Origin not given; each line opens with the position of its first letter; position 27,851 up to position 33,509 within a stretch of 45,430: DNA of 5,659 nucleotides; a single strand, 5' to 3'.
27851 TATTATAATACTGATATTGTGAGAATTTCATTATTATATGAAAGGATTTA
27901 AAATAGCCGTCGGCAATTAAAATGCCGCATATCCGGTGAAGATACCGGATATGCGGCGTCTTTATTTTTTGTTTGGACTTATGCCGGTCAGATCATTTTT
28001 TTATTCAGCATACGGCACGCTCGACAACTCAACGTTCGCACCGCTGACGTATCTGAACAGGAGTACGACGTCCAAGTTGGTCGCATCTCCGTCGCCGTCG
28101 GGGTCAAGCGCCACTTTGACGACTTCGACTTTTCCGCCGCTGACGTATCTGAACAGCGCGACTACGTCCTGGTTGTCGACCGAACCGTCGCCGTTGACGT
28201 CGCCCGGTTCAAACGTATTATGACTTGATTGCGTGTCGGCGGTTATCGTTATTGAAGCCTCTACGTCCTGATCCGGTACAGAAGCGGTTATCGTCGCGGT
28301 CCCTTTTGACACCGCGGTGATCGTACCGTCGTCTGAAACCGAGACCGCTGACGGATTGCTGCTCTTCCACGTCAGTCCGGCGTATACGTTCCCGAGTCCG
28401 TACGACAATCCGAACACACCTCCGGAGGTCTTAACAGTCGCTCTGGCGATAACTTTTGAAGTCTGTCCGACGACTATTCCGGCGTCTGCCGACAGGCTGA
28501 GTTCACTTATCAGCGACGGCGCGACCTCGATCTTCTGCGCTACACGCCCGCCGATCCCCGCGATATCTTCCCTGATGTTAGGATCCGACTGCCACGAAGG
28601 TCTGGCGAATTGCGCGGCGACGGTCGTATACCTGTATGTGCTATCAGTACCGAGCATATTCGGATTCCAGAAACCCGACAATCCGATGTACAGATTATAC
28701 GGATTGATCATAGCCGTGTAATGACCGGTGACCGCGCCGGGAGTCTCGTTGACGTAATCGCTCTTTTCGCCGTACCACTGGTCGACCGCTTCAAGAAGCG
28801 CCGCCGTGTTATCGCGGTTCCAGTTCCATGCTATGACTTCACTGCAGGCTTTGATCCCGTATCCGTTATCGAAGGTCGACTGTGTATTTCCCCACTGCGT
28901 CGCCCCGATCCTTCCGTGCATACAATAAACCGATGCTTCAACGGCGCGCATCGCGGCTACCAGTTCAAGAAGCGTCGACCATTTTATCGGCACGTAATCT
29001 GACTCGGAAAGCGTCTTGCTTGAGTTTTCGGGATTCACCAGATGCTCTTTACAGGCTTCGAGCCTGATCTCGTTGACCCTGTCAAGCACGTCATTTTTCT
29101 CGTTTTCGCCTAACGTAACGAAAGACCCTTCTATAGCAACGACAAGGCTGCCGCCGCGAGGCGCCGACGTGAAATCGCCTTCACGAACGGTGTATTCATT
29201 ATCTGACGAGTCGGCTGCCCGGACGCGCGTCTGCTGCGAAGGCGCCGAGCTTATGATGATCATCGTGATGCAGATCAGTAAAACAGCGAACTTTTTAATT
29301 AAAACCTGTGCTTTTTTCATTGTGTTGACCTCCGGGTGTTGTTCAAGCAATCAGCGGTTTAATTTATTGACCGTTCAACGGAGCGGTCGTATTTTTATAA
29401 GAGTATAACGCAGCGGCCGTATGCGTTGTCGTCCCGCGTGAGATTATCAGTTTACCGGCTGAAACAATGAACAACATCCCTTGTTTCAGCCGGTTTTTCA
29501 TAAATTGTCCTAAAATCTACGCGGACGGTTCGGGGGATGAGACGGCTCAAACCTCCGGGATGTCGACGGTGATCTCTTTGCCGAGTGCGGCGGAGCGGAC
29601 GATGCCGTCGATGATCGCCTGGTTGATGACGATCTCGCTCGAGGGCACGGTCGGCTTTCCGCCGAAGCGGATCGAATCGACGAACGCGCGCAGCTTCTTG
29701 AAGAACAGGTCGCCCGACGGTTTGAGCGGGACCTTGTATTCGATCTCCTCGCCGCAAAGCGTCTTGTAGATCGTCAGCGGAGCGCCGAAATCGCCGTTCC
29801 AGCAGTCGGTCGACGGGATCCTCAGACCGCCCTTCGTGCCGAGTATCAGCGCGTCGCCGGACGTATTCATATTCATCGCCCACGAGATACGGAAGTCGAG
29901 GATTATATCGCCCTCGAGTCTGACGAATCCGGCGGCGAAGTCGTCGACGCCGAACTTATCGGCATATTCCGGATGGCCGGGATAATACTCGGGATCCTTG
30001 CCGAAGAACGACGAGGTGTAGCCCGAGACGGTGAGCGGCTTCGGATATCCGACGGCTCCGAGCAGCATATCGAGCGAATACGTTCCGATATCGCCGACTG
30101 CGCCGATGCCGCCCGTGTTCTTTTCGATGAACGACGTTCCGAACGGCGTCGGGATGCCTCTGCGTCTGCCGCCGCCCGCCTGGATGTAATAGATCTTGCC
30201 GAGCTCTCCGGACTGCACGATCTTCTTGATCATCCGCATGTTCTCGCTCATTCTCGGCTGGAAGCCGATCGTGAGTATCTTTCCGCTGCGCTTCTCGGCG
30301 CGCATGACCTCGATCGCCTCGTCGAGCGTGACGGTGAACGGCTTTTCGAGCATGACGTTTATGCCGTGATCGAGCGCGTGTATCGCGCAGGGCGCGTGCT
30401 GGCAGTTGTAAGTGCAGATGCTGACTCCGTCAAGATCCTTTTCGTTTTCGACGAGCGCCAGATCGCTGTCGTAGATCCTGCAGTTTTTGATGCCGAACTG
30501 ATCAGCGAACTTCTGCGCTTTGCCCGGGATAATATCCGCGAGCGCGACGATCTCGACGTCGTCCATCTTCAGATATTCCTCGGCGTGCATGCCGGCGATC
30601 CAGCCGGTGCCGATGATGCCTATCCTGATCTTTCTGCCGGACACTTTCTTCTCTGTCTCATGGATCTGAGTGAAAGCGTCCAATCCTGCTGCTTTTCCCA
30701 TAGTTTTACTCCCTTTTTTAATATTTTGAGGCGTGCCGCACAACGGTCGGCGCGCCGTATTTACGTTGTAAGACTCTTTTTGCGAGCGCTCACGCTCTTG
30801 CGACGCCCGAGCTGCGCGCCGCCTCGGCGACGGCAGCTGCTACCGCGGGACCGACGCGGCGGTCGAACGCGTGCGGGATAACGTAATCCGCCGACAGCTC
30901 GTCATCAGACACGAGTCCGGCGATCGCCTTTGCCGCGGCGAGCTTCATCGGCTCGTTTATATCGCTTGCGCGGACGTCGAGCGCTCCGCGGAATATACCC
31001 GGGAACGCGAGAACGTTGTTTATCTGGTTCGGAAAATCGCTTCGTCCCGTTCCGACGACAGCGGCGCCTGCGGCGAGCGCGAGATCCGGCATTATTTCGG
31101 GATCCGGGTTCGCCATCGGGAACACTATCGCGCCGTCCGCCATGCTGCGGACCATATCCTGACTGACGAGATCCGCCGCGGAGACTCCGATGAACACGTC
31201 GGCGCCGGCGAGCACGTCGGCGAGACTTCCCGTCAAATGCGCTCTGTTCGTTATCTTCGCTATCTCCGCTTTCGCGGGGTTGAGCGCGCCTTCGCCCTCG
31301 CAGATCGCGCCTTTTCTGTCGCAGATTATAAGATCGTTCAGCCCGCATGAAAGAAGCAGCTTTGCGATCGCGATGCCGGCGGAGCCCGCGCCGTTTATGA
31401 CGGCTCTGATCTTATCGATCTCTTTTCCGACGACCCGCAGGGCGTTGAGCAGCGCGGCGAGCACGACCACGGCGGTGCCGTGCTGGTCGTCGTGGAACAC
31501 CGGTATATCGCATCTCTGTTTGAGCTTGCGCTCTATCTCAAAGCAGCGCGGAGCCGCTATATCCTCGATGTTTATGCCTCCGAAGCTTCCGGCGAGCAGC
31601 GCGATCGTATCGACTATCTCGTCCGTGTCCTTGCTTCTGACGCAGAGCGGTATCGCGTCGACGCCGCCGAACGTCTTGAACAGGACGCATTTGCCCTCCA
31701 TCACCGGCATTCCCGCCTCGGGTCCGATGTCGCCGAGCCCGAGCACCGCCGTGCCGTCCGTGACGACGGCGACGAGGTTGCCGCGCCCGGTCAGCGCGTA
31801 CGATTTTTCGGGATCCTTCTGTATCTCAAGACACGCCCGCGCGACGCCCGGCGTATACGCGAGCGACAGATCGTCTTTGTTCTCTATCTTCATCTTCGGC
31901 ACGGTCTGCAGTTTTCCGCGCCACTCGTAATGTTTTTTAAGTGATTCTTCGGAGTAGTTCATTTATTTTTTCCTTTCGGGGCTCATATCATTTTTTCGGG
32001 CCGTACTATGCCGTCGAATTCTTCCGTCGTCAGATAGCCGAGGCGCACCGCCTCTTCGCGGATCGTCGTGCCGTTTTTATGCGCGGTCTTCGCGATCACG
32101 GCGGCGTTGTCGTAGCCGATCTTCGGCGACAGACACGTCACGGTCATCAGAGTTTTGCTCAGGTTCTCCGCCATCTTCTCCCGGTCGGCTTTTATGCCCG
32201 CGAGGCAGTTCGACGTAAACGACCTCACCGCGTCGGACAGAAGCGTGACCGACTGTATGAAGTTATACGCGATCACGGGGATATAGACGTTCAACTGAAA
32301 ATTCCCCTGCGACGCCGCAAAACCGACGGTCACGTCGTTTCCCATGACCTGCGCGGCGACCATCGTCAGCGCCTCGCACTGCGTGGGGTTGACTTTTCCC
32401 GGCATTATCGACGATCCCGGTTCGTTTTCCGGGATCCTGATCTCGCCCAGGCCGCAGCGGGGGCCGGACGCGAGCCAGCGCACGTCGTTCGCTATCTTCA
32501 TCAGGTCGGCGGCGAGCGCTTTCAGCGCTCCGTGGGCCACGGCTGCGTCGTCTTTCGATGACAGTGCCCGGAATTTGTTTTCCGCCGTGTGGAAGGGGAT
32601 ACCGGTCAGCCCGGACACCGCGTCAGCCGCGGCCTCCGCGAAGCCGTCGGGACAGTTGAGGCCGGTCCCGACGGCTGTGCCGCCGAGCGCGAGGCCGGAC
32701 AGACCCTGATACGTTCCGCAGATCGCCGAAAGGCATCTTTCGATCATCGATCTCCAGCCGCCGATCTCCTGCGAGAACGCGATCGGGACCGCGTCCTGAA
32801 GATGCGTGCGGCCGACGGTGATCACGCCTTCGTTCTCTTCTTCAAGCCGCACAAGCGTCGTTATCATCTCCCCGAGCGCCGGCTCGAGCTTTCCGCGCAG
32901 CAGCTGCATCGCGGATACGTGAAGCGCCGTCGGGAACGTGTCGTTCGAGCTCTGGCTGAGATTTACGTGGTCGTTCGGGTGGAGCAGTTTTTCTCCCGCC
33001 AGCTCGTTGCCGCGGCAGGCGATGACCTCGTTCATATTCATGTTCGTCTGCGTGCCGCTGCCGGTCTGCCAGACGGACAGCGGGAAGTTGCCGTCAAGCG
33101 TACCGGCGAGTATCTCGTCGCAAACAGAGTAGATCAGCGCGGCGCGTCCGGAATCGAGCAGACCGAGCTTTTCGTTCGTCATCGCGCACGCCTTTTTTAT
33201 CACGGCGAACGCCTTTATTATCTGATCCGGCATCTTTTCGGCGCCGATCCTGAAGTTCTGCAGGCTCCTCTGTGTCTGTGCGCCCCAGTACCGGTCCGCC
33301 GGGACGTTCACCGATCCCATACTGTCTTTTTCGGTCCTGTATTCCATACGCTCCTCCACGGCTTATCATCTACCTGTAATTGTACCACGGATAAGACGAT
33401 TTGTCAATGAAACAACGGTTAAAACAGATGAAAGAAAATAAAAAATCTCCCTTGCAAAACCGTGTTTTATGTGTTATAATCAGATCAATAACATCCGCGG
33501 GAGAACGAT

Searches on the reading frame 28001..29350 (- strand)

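Call 20: search_protein_families(library=pfam, proteins=[window:28001-29350:-], max_evalue=0.001)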
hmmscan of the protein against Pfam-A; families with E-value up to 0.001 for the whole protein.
window:28001-29350:- (449 aa): 4 families
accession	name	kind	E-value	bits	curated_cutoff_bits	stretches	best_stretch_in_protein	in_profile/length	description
PF00404.24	Dockerin_1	-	7.9e-09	36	22.9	1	382-435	1-56/57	Dockerin type I domain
PF22359.2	Big-like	-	7.1e-08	33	27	1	327-371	4-48/48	Bacterial Ig-like domain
PF02368.24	Big_2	-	7.1e-07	29.5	22.8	1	327-361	37-71/79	Bacterial Ig-like domain (group 2)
PF00188.32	CAP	-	1.9e-06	29.1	21.1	1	89-223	1-99/117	Cysteine-rich secretory protein family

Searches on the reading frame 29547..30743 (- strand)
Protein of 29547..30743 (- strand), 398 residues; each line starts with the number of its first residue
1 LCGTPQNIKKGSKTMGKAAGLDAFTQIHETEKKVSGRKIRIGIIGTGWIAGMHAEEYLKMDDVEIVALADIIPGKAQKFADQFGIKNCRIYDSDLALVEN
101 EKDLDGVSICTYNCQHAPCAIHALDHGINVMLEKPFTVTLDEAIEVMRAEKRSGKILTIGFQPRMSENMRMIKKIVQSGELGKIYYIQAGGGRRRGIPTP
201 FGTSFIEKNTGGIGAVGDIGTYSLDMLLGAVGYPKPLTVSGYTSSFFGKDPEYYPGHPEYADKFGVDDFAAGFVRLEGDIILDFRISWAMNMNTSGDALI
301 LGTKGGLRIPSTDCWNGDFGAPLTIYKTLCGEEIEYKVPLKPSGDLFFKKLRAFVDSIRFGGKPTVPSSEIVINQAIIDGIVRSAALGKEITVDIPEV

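Call 20: search_protein_families(library=pfam, proteins=[window:29547-30743:-], max_evalue=0.001)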
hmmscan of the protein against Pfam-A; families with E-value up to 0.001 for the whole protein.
window:29547-30743:- (398 aa): 3 families
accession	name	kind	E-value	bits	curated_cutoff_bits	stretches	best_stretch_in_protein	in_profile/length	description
PF01408.29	GFO_IDH_MocA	-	1.9e-26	93.5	24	1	39-161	1-120/120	Oxidoreductase family, NAD-binding Rossmann fold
PF22725.1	GFO_IDH_MocA_C3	-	9.5e-17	61.6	27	1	170-307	2-123/124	GFO/IDH/MocA C-terminal domain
PF02894.22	GFO_IDH_MocA_C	-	3e-09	37.5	22.9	1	173-392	1-217/218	Oxidoreductase family, C-terminal alpha/beta domain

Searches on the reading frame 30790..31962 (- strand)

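Call 20: search_protein_families(library=pfam, proteins=[window:30790-31962:-], max_evalue=0.001)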
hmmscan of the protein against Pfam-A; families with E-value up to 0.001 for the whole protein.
window:30790-31962:- (390 aa): 4 families
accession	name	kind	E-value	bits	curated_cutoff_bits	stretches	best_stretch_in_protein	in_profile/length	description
PF00390.24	malic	-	1.2e-30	107.1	23.1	1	16-148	2-182/182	Malic enzyme, N-terminal domain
PF03949.21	Malic_M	-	2.5e-24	86.4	23.5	1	162-382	3-257/258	Malic enzyme, NAD binding domain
PF00208.27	ELFV_dehydrog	-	7.1e-05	23.1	23.4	1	160-241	7-86/241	Glutamate/Leucine/Phenylalanine/Valine dehydrogenase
PF01262.27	AlaDh_PNT_C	-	0.00072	19.5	23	0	182-284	26-129/214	Alanine dehydrogenase/PNT, C-terminal domain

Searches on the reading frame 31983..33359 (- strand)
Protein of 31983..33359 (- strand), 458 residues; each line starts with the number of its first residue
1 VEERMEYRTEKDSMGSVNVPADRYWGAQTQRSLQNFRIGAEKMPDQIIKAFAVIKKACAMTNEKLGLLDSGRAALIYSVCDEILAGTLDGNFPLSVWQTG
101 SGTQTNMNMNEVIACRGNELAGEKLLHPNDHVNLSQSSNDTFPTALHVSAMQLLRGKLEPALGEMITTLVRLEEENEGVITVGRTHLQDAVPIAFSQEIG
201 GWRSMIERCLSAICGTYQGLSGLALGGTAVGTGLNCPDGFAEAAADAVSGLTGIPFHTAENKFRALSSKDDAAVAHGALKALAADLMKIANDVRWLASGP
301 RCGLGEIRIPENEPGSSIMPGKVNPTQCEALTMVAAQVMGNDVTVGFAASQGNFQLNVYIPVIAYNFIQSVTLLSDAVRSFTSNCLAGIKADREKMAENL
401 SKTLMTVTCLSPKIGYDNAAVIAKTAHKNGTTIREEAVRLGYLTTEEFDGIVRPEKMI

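Call 20: search_protein_families(library=pfam, proteins=[window:31983-33359:-], max_evalue=0.001)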
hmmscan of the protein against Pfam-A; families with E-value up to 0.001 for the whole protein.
window:31983-33359:- (458 aa): 2 families
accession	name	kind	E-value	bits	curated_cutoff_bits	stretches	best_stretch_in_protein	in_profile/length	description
PF00206.25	Lyase_1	-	9e-102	341.1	27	1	15-340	1-312/312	Lyase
PF10415.14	FumaraseC_C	-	3.5e-22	79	32.5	1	407-458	2-53/54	Fumarase C C-terminus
